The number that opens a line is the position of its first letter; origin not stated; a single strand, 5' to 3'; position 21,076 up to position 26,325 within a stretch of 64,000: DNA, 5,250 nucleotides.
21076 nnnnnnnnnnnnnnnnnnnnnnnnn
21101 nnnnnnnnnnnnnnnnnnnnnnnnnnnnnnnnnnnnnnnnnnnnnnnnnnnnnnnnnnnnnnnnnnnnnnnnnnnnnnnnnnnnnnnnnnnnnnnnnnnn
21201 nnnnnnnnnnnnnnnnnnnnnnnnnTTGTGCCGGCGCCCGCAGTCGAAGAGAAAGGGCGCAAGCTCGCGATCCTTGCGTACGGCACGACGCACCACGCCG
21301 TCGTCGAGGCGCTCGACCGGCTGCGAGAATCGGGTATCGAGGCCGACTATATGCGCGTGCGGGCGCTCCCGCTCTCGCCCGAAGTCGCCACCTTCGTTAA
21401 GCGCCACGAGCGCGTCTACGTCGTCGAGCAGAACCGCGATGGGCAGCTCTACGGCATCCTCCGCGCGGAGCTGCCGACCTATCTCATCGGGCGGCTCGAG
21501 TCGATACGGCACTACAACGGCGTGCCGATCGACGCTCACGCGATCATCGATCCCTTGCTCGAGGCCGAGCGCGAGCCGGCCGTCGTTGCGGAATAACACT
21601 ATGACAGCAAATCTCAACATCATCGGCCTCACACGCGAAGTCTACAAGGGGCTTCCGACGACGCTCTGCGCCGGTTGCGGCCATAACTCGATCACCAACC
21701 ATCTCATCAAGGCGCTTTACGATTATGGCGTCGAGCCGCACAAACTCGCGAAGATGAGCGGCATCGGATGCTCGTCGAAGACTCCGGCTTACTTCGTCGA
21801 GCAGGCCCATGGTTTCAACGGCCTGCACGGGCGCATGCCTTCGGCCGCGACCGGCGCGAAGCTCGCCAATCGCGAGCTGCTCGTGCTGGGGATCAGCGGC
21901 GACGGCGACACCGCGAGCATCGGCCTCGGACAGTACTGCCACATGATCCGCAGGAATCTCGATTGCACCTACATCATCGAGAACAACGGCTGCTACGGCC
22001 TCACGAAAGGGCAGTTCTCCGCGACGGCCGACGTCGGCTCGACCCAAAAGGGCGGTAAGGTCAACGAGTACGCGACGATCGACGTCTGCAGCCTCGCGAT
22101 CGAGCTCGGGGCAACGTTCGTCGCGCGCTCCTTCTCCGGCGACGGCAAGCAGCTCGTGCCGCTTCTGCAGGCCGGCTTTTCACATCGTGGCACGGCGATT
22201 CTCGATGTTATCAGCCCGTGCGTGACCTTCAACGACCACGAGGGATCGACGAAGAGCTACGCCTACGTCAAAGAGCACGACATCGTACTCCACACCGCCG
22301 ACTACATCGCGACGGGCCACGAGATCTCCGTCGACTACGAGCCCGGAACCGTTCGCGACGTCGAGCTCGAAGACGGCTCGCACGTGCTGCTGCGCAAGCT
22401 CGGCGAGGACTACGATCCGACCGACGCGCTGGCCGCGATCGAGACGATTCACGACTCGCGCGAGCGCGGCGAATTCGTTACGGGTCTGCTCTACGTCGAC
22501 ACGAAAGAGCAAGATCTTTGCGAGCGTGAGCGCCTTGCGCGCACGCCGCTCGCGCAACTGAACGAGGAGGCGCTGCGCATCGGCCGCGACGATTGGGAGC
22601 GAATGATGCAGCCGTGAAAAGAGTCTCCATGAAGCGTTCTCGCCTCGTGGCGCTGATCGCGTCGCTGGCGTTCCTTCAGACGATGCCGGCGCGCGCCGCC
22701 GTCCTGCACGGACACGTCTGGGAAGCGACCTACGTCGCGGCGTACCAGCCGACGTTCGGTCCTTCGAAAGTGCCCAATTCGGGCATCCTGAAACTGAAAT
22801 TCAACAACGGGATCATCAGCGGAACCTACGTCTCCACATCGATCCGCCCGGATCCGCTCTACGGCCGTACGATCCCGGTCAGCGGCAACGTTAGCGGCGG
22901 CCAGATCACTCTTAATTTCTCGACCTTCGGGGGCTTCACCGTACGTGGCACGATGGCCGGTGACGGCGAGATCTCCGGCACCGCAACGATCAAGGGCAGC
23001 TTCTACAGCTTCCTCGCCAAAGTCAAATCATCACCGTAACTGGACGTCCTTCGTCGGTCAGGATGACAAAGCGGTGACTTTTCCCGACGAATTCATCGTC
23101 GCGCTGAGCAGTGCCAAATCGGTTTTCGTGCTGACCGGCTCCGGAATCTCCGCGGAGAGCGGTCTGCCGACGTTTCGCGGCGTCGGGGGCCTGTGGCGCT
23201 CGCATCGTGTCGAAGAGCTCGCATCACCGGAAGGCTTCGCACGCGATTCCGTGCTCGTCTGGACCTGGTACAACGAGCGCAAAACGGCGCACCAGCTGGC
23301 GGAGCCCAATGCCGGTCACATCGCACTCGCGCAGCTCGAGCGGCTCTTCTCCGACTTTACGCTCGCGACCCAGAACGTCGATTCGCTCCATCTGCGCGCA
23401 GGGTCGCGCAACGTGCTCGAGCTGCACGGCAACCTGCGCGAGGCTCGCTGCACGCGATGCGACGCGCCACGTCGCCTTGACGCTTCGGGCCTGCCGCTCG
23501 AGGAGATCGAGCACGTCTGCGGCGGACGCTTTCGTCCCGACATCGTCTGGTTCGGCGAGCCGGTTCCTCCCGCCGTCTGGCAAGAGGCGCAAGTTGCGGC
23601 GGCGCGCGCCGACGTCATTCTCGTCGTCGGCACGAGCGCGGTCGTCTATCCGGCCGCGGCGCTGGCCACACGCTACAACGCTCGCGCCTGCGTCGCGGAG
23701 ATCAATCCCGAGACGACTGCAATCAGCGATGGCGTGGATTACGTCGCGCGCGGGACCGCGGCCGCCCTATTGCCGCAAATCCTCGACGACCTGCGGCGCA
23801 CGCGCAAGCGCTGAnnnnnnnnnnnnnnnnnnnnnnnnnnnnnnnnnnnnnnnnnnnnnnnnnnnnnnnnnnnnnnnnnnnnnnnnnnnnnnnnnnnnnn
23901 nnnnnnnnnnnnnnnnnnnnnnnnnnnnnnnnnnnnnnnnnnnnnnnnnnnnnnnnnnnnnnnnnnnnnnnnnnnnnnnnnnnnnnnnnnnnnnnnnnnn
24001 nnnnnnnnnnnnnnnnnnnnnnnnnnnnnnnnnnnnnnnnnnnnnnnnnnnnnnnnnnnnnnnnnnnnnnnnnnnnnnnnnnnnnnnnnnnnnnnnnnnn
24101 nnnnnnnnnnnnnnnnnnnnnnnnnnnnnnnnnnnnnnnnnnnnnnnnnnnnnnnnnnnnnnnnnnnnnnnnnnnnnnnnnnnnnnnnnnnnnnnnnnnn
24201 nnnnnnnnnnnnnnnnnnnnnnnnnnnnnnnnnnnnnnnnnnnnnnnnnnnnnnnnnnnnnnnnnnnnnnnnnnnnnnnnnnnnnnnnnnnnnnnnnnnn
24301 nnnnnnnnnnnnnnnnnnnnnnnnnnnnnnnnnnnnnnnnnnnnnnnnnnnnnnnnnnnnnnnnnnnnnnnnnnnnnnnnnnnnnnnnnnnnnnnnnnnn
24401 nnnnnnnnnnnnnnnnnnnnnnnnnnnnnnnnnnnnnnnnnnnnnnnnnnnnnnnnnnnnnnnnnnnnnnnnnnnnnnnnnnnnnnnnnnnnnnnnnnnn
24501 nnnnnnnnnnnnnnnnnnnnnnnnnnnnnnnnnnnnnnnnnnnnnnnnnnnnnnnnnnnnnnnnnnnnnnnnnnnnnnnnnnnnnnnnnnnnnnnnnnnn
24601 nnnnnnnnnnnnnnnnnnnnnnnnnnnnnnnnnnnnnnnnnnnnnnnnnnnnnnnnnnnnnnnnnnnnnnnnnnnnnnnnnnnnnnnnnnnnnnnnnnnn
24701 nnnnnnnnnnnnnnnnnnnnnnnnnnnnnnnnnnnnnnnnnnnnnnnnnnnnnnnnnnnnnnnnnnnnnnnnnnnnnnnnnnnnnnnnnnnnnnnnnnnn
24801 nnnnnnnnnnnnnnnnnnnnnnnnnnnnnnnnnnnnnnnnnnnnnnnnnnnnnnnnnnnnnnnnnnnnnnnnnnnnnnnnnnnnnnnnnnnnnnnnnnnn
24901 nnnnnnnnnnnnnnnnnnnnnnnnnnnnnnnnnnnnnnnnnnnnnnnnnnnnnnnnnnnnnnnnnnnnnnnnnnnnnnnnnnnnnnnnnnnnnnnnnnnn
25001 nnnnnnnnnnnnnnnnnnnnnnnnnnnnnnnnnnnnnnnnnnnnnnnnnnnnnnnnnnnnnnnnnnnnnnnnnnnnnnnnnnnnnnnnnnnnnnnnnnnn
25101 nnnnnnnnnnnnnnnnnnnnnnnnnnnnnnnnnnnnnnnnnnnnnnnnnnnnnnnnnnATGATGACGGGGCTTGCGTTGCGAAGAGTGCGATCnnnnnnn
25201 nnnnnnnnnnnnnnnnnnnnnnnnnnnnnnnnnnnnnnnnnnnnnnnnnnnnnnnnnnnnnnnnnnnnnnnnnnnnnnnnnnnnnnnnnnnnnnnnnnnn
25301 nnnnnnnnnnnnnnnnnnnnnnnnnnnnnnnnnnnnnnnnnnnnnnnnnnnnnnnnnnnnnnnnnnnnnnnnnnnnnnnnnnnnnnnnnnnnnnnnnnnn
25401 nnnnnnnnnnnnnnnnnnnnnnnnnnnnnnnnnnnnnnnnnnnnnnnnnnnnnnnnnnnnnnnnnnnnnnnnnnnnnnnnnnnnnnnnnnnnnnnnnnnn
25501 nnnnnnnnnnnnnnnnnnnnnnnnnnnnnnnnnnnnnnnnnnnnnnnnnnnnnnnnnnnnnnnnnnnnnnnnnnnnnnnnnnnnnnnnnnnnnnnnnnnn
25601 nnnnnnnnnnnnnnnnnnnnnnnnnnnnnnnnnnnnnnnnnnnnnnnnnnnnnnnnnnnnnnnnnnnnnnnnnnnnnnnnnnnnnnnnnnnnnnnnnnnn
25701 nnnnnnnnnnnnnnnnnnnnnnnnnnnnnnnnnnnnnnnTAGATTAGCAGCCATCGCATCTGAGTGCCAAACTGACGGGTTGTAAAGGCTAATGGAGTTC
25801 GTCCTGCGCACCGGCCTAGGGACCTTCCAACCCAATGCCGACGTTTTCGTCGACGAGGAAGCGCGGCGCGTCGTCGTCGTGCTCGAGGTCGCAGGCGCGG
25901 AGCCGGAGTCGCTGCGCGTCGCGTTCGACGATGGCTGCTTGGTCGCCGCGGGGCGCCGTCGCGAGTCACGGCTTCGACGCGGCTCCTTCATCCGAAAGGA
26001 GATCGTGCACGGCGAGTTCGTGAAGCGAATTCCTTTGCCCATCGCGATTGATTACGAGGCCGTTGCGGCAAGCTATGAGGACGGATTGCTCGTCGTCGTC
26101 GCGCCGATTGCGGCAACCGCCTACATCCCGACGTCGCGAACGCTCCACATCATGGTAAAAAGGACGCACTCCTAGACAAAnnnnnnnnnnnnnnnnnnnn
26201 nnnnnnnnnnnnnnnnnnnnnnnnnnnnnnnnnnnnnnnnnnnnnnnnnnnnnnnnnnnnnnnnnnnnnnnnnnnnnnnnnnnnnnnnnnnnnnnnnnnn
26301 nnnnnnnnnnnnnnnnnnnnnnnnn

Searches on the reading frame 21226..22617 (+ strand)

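Call 96: search_protein_families(library=pfam, proteins=[window:21226-22617:+], max_evalue=0.00001)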
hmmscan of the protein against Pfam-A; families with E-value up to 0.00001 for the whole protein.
window:21226-22617:+ (463 aa): 1 family
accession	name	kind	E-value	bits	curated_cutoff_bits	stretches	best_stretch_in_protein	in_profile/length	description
PF02775.26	TPP_enzyme_C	-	5e-23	82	21.9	1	180-328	2-151/151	Thiamine pyrophosphate enzyme, C-terminal TPP binding domain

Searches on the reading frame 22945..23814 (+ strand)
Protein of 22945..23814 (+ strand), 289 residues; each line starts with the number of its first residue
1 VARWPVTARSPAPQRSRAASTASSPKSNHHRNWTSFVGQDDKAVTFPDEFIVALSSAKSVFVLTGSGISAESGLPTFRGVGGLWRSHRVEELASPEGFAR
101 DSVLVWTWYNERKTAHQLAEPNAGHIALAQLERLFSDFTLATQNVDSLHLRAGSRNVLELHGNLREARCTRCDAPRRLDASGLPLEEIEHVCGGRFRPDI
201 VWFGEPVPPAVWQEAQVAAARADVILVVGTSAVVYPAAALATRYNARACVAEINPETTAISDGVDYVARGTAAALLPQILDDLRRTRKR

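Call 96: search_protein_families(library=pfam, proteins=[window:22945-23814:+], max_evalue=0.00001)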
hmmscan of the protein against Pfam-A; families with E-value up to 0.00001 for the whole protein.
window:22945-23814:+ (289 aa): 1 family
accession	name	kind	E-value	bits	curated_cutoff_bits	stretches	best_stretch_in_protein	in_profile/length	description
PF02146.23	SIR2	-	1.4e-45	155.9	24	1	65-236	1-180/180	Sir2 family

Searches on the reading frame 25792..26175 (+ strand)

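Call 97: search_protein_families(library=pfam, proteins=[window:25792-26175:+], max_evalue=0.00001)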
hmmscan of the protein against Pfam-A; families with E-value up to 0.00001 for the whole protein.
window:25792-26175:+ (127 aa): 1 family
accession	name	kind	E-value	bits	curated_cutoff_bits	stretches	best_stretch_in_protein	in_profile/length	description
PF00011.27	HSP20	-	4.4e-13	49.6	20.8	1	22-120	4-101/102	Hsp20/alpha crystallin family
